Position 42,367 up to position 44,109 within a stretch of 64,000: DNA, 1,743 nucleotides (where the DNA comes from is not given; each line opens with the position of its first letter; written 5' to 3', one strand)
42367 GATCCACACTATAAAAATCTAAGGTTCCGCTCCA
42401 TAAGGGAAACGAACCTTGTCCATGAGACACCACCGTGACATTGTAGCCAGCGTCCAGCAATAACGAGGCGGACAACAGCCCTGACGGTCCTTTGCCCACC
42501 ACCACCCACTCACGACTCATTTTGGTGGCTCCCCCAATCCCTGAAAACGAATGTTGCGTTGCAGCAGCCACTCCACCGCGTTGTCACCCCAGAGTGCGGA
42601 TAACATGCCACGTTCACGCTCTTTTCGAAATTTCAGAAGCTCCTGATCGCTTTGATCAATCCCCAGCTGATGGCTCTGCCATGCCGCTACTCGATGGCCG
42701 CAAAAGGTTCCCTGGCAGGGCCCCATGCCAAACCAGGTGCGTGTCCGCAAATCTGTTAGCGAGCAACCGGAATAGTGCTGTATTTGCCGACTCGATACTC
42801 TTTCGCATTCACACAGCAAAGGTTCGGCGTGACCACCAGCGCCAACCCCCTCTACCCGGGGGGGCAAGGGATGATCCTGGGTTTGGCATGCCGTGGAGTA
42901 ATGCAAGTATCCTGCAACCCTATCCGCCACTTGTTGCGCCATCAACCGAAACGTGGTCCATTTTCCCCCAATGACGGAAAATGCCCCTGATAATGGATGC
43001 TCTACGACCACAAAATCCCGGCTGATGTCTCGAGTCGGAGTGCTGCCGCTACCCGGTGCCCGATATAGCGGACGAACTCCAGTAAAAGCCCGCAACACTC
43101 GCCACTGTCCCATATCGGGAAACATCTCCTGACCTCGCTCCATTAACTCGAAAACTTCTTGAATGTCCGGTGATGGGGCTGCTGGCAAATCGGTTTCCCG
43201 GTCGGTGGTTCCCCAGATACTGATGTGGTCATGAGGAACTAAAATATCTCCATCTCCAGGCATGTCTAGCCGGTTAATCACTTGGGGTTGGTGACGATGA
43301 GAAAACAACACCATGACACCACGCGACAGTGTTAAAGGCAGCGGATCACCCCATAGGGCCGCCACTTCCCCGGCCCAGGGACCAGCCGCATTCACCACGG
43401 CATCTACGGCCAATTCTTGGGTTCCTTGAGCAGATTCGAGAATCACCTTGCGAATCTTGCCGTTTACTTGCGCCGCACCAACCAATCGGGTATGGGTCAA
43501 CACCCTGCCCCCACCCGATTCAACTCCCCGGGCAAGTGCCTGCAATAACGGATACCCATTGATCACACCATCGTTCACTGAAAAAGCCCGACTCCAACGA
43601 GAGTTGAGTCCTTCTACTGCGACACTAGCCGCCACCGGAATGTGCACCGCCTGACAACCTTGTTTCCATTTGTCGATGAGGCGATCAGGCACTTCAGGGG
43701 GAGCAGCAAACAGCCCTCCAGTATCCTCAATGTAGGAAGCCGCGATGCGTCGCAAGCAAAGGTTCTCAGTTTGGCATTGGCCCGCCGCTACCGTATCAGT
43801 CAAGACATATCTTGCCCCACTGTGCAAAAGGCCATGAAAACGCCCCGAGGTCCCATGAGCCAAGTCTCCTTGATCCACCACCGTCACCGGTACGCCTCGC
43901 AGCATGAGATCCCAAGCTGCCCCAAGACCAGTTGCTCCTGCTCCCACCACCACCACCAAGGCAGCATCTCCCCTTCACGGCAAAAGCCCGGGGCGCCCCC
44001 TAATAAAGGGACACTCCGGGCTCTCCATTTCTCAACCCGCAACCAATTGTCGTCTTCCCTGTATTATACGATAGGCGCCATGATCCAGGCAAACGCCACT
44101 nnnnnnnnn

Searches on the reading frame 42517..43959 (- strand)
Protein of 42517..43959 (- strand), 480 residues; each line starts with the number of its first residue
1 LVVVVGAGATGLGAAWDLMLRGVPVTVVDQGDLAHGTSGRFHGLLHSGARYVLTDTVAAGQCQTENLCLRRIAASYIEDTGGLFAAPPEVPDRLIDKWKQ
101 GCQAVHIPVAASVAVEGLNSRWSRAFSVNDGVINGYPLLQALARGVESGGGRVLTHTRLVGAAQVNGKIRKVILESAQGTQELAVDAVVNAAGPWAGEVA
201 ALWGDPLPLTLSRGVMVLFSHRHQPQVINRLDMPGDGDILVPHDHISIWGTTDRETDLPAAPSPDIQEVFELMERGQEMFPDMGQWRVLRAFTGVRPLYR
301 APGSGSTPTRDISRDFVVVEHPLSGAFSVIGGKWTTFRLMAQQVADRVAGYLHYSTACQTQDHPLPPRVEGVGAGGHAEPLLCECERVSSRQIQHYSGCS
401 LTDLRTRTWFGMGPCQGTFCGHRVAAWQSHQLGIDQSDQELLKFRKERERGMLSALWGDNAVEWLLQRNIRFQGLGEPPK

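Call 42: search_protein_families(library=pfam, proteins=[window:42517-43959:-], max_evalue=0.00001)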
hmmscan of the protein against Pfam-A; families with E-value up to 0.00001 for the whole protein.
window:42517-43959:- (480 aa): 1 family
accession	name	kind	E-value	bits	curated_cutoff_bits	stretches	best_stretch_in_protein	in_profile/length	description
PF01266.30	DAO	-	7.6e-48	164.3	27.9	1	2-336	2-351/353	FAD dependent oxidoreductase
